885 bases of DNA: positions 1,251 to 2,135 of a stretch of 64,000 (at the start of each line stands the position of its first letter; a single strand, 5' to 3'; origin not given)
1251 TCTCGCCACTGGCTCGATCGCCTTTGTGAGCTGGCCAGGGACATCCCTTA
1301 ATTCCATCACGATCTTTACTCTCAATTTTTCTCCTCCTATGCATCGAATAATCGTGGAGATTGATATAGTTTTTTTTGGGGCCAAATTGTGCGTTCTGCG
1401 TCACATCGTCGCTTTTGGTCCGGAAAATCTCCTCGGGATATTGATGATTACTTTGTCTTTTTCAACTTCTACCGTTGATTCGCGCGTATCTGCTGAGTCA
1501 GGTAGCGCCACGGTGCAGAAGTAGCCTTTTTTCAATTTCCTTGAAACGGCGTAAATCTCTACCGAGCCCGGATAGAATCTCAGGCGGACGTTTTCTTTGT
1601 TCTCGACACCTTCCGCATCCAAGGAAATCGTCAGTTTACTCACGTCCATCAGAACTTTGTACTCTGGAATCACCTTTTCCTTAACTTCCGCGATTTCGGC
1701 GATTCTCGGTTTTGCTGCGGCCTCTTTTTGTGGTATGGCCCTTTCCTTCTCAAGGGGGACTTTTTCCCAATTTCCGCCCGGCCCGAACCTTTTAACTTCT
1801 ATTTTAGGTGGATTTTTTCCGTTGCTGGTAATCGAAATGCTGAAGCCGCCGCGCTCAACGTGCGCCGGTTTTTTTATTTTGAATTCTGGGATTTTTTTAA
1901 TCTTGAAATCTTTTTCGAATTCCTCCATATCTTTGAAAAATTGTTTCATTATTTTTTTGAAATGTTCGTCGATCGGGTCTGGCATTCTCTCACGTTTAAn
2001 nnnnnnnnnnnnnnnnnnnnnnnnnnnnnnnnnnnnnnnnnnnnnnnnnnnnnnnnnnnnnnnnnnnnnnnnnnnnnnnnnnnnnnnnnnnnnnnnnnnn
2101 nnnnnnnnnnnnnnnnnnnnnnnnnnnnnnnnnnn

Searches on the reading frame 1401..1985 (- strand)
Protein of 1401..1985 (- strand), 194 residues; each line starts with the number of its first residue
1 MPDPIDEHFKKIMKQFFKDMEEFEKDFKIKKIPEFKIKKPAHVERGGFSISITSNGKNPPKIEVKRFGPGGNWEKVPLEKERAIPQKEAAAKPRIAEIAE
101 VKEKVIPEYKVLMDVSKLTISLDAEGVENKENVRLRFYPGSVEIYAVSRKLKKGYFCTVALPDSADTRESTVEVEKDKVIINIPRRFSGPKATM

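Call 8: search_protein_families(library=pfam, proteins=[window:1401-1985:-], max_evalue=0.01)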
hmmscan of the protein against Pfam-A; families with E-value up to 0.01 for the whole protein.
window:1401-1985:- (194 aa): 0 families

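Call 12: find_encoding_contigs(protein=window:1401-1985:-, flank=6000, max_places=10)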
Protein window:1401-1985:- (194 aa): 1 contig read that carries it; 1 place shown.
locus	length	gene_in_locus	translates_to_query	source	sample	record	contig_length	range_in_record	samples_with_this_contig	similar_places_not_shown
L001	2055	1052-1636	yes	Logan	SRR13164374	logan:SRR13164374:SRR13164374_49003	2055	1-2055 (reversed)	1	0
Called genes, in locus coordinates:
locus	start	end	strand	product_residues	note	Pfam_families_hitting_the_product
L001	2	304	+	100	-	?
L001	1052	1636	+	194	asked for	-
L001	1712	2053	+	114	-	?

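Call 49: search_protein_families(library=ncbifam, proteins=[window:1401-1985:-], max_evalue=1)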
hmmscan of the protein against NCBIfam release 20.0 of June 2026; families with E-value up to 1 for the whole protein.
window:1401-1985:- (194 aa): 0 families
